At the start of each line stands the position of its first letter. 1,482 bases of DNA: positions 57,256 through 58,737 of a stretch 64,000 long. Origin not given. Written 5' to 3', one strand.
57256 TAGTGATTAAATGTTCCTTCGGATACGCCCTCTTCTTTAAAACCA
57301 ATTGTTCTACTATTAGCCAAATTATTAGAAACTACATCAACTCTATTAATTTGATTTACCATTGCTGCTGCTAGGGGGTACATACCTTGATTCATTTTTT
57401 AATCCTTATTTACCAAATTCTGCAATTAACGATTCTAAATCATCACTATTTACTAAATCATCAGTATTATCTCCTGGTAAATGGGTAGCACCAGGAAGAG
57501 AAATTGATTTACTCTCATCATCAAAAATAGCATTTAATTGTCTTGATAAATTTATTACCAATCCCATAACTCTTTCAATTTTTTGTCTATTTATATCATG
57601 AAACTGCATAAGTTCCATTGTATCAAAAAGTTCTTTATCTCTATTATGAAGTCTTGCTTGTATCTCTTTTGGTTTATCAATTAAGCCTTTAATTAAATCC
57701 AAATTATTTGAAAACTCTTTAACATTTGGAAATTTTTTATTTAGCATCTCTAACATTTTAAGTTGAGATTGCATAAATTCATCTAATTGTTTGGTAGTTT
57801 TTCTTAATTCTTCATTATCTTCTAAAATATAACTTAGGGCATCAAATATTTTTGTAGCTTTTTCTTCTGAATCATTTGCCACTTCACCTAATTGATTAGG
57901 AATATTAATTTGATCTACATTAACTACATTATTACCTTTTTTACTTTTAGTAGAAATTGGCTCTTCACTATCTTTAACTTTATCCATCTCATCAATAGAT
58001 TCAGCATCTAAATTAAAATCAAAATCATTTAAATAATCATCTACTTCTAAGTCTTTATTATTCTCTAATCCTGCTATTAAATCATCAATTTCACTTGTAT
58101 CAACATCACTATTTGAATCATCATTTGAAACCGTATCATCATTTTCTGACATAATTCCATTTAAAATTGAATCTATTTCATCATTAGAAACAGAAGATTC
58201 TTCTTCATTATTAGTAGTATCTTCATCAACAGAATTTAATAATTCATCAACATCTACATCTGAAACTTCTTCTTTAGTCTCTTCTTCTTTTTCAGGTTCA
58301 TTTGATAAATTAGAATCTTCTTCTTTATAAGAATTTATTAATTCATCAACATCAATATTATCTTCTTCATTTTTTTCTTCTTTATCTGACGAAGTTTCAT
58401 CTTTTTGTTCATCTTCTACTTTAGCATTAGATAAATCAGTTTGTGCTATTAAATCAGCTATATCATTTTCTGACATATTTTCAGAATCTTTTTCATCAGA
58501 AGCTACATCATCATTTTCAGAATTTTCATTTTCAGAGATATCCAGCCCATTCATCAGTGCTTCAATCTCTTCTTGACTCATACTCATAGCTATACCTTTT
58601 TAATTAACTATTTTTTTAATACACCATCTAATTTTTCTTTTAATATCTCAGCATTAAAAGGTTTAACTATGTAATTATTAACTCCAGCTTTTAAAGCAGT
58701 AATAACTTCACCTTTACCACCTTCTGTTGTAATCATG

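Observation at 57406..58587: CheZ-like phosphatase with an array of six FliM-N-type EIDxLL motifs in its acidic N-terminal half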

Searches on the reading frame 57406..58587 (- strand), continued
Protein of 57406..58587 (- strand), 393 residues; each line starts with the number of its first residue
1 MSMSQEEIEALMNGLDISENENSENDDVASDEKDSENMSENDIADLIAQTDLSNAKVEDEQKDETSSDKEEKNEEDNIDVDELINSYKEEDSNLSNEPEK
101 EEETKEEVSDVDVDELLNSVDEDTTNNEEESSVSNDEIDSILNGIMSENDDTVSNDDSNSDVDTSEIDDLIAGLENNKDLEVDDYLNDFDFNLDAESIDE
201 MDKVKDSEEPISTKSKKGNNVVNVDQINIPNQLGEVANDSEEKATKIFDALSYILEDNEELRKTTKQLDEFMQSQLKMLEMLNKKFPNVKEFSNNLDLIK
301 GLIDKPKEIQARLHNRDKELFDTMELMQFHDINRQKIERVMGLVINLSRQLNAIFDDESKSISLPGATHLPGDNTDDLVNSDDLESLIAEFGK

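Call 49: find_related_loci(query=A1, collection=genome_contigs, flank=4000)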
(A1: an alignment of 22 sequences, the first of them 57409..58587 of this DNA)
Query A1 (393 aa) in genome_contigs; peptide patterns used: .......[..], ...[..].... (x = any residue, [..] = any of these).
363 stretches matched a pattern; 116 encode a relative of the query (tblastn E <= 1e-3); the best 80 are kept; 80 distinct loci.
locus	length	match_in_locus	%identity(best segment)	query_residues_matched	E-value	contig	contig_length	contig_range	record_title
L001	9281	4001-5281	69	1-393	4e-163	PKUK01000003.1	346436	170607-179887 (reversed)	MAG: Arcobacter sp. isolate BM504 sc_51, whole genome shotgun sequence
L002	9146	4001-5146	67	1-393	2e-147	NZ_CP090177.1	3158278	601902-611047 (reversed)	Arcobacter iocasae strain KX21116 chromosome, complete genome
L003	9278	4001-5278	69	1-393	7e-169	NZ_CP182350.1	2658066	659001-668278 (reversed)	MAG: Arcobacter sp. isolate LRMN1-1 chromosome, complete genome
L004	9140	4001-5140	65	1-393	6e-143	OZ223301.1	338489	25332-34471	MAG: uncultured Arcobacter sp. isolate 7fb66f34-7b41-4cab-a2d2-b84adad47d9e genome assembly, chromosome: 2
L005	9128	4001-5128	64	1-393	2e-134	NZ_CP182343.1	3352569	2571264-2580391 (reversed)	MAG: Arcobacter sp. isolate Pygsuia-1 chromosome, complete genome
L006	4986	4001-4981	51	1-357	9e-88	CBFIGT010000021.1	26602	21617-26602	MAG: Arcobacter sp. isolate Co_bin_806_indstr genome assembly, contig: Co_bin_806_indstr_c21, whole genome shotgun seque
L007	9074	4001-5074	39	1-392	2e-62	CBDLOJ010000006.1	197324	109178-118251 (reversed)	MAG TPA_asm: uncultured Arcobacter sp. isolate SRR2018010_binner123_Refined_3 genome assembly, contig: ERZ3820729.19, wh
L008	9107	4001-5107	40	1-392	4e-62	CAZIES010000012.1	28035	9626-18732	MAG TPA_asm: uncultured Arcobacter sp. isolate SRP167671_co2_87 genome assembly, contig: NODE_2244_length_28035_cov_10.5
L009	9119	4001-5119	38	1-392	9e-56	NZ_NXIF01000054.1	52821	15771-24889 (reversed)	Malaciobacter halophilus strain DSM 18005 NODE_59_length_52683_cov_105.493896, whole genome shotgun sequence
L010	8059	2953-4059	39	1-393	1e-55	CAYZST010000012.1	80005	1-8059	MAG TPA_asm: uncultured Arcobacter sp. isolate SRP324684_co1_12 genome assembly, contig: NODE_69_length_80005_cov_24.346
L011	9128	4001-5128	37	1-392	1e-54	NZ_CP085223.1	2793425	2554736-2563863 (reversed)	Malaciobacter canalis strain ADH2-947 chromosome, complete genome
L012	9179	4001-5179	38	1-393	5e-53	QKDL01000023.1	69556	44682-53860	MAG: Arcobacter sp. isolate SZUA-449 scaffold_554, whole genome shotgun sequence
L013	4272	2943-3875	37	1-393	3e-53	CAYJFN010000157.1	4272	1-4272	MAG TPA_asm: uncultured Arcobacteraceae bacterium isolate ERP123703_co3_250 genome assembly, contig: NODE_22474_length_4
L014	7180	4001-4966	36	1-392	7e-52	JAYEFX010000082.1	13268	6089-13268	MAG: Campylobacterota bacterium isolate MAG261 MAG261_82, whole genome shotgun sequence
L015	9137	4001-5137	38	1-391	3e-52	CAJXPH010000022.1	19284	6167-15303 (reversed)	MAG TPA_asm: uncultured Campylobacteraceae bacterium isolate SRR3933260_bin.1_MetaBAT_v2.12.1_MAG genome assembly, conti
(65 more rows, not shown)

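Call 72: find_encoding_contigs(protein=P0001, flank=1000, max_places=3)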
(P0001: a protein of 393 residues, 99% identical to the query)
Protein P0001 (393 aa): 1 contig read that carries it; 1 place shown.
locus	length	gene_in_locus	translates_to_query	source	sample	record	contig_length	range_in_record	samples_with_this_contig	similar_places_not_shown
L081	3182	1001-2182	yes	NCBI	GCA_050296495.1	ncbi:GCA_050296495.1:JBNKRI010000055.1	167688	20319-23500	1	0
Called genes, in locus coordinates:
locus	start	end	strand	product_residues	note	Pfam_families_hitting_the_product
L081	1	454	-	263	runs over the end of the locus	PF00460:Flg_bb_rod, PF22692:LlgE_F_G_D1, PF06429:Flg_bbr_C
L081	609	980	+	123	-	PF00072:Response_reg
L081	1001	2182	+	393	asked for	PF28017:CheZ_Pase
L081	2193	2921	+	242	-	PF00460:Flg_bb_rod (faint), PF22692:LlgE_F_G_D1 (weak), PF06429:Flg_bbr_C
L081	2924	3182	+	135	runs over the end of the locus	PF00460:Flg_bb_rod (weak)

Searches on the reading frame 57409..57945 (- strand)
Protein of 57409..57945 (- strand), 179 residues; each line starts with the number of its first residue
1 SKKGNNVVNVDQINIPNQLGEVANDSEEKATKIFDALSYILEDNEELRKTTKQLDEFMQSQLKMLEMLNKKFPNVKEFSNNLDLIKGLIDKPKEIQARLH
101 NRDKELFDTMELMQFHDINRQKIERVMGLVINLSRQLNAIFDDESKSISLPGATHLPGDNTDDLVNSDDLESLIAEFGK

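Call 31: search_protein_representatives(protein=window:57409-57945:-)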
Query: 179 residues. Proteins with E-value up to 0.001 (for the whole library): 136; up to 1e-10: 97; up to 1e-30: 28. The best 136 are listed.
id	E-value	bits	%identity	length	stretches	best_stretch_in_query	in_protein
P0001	3.3e-106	368.5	99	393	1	1-179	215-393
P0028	7.3e-52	191.8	62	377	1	6-179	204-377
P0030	1.1e-51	191.3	51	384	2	5-179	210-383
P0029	5.8e-49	182.4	55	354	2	7-178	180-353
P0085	3.4e-43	163.6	51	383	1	11-178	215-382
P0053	1.6e-42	161.5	50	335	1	14-178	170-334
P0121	3.9e-40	153.7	50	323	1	14-178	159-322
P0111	3.3e-39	150.7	49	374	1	13-179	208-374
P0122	4.6e-39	150.2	48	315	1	15-178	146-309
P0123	1.3e-38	148.8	48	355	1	14-179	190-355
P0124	2.1e-38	148.0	49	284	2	6-179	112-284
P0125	2.4e-38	147.9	47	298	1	14-178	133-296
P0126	2.6e-38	147.8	49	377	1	14-179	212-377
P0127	8.7e-38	146.1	52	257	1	14-179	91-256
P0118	1.1e-37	145.8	48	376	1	13-178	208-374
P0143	8.9e-24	100.5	39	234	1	15-179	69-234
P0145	1.3e-22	96.8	35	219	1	15-178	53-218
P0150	5.0e-21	91.6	35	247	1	13-179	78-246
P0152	8.7e-21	90.8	34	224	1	15-178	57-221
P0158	9.0e-20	87.5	35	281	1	12-179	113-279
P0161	3.2e-19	85.7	36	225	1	15-179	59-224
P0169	3.0e-18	82.5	32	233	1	13-178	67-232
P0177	3.8e-17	78.9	31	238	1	14-179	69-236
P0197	4.6e-12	62.4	37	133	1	17-143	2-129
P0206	3.9e-11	59.4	29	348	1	15-178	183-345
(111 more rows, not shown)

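Call 63: list_cluster_members(proteins=[P0143, P0145, P0150, P0152, P0161, P0177, P0197, P0169, P0158, P0206])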
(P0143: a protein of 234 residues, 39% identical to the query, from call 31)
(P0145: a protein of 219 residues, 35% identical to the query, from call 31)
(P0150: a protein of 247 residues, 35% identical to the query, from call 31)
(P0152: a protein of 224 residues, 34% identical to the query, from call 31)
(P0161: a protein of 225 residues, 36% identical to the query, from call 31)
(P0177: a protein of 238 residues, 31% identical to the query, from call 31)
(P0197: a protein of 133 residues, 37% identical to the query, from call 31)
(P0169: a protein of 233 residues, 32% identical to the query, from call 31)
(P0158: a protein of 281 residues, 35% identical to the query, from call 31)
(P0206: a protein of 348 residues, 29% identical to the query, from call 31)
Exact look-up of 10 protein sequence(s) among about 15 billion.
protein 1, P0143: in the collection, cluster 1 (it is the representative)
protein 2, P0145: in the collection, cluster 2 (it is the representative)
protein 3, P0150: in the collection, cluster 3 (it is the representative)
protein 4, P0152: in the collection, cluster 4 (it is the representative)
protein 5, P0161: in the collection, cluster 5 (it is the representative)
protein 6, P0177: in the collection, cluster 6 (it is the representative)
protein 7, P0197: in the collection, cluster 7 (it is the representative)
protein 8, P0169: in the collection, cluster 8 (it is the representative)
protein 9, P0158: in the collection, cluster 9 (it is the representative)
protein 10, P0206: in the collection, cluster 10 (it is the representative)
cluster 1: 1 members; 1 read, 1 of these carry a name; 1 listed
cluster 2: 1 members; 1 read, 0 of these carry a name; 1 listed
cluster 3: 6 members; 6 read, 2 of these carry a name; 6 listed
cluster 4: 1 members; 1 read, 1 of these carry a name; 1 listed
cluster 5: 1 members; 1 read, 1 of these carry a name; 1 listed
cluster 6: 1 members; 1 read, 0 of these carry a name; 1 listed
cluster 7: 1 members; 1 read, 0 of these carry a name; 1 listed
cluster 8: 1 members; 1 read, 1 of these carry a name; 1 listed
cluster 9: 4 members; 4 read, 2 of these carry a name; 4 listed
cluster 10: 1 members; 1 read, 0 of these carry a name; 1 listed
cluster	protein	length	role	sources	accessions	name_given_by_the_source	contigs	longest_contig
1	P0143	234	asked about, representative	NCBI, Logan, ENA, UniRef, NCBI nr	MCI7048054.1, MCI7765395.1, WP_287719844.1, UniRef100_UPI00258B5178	chemotaxis protein [Helicobacter sp.] | chemotaxis protein n=1 Tax=Helicobacter sp. TaxID=218 RepID=UPI00258B5178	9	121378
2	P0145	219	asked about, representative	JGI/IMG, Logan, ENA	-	-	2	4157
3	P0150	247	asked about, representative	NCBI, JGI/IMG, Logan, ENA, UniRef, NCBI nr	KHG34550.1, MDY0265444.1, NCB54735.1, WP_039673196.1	MAG: chemotaxis protein [Epsilonproteobacteria bacterium] | chemotaxis protein n=1 Tax=Sulfurospirillum TaxID=57665 RepID=UPI0005437B62 | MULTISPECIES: chemotaxis protein [Sulfurospirillum]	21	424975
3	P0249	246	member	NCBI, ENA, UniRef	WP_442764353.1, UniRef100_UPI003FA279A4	chemotaxis protein [Sulfurospirillum cavolei] | chemotaxis protein n=1 Tax=Sulfurospirillum cavolei TaxID=366522 RepID=UPI003FA279A4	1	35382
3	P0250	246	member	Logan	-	-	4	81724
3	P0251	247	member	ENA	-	-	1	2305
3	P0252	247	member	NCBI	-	-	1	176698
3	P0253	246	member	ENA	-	-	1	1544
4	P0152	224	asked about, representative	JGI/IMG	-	hypothetical protein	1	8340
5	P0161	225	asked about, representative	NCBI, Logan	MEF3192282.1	MAG: chemotaxis protein [Campylobacterales bacterium]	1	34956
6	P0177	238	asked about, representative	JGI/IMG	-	-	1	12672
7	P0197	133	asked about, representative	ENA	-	-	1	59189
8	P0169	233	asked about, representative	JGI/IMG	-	methyl-accepting chemotaxis protein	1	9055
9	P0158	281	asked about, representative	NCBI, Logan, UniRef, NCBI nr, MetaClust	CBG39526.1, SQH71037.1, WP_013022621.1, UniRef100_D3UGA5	hypothetical protein [Helicobacter mustelae] | Chemotaxis protein n=1 Tax=Helicobacter mustelae (strain ATCC 43772 / CCUG 25715 / CIP ... | status=active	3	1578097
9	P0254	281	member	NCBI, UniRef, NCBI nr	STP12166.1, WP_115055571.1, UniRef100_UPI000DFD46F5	Uncharacterised protein [Helicobacter mustelae] | chemotaxis protein n=1 Tax=Helicobacter mustelae TaxID=217 RepID=UPI000DFD46F5 | chemotaxis protein [Helicobacter mustelae]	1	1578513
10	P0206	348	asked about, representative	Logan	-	-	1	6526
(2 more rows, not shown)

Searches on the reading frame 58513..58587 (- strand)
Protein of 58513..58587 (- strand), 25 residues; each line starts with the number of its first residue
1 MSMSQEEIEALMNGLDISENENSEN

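Call 45: search_solved_structures(query=window:58513-58587:-, max_evalue=10, show_alignments=5)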
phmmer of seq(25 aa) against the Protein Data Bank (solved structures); distinct sequences matched with E-value up to 10: 0.

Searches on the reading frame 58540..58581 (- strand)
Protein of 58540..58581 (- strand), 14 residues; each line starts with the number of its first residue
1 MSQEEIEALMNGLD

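Call 48: search_solved_structures(query=A4, max_evalue=10, show_alignments=5)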
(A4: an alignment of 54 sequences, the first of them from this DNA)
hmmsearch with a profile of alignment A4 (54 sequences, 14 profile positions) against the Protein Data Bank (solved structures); distinct sequences matched with E-value up to 10: 10.
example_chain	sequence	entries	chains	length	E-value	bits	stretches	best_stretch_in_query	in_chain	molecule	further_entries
4iga_B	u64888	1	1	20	0.074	16.4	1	2-10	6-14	Flagellar motor switch protein FliM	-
8umd_C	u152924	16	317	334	0.33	14.3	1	2-13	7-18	Flagellar motor switch protein FliM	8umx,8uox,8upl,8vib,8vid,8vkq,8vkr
2b1u_A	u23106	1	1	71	0.44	14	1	3-14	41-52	Calmodulin-like protein 5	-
1fxl_A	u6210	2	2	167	0.67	13.4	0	1-9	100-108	PARANEOPLASTIC ENCEPHALOMYELITIS ANTIGEN HUD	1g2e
1tcf_A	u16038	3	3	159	1.3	12.5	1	4-14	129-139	TROPONIN C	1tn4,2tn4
1a2x_A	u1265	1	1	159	1.3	12.5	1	4-14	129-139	TROPONIN C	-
5h53_B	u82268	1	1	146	1.6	12.2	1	3-13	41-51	Myosin regulatory light chain 2, skeletal muscle isoform type 1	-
7nep_R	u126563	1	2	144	1.8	12.1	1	3-13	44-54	Myosin regulatory light chain 2, skeletal muscle isoform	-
9gz1_D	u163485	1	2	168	2.4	11.7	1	3-13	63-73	Myosin regulatory light chain 11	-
7qio_P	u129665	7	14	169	2.4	11.7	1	3-13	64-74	Myosin regulatory light chain 2, skeletal muscle isoform | Myosin regulatory light chain 11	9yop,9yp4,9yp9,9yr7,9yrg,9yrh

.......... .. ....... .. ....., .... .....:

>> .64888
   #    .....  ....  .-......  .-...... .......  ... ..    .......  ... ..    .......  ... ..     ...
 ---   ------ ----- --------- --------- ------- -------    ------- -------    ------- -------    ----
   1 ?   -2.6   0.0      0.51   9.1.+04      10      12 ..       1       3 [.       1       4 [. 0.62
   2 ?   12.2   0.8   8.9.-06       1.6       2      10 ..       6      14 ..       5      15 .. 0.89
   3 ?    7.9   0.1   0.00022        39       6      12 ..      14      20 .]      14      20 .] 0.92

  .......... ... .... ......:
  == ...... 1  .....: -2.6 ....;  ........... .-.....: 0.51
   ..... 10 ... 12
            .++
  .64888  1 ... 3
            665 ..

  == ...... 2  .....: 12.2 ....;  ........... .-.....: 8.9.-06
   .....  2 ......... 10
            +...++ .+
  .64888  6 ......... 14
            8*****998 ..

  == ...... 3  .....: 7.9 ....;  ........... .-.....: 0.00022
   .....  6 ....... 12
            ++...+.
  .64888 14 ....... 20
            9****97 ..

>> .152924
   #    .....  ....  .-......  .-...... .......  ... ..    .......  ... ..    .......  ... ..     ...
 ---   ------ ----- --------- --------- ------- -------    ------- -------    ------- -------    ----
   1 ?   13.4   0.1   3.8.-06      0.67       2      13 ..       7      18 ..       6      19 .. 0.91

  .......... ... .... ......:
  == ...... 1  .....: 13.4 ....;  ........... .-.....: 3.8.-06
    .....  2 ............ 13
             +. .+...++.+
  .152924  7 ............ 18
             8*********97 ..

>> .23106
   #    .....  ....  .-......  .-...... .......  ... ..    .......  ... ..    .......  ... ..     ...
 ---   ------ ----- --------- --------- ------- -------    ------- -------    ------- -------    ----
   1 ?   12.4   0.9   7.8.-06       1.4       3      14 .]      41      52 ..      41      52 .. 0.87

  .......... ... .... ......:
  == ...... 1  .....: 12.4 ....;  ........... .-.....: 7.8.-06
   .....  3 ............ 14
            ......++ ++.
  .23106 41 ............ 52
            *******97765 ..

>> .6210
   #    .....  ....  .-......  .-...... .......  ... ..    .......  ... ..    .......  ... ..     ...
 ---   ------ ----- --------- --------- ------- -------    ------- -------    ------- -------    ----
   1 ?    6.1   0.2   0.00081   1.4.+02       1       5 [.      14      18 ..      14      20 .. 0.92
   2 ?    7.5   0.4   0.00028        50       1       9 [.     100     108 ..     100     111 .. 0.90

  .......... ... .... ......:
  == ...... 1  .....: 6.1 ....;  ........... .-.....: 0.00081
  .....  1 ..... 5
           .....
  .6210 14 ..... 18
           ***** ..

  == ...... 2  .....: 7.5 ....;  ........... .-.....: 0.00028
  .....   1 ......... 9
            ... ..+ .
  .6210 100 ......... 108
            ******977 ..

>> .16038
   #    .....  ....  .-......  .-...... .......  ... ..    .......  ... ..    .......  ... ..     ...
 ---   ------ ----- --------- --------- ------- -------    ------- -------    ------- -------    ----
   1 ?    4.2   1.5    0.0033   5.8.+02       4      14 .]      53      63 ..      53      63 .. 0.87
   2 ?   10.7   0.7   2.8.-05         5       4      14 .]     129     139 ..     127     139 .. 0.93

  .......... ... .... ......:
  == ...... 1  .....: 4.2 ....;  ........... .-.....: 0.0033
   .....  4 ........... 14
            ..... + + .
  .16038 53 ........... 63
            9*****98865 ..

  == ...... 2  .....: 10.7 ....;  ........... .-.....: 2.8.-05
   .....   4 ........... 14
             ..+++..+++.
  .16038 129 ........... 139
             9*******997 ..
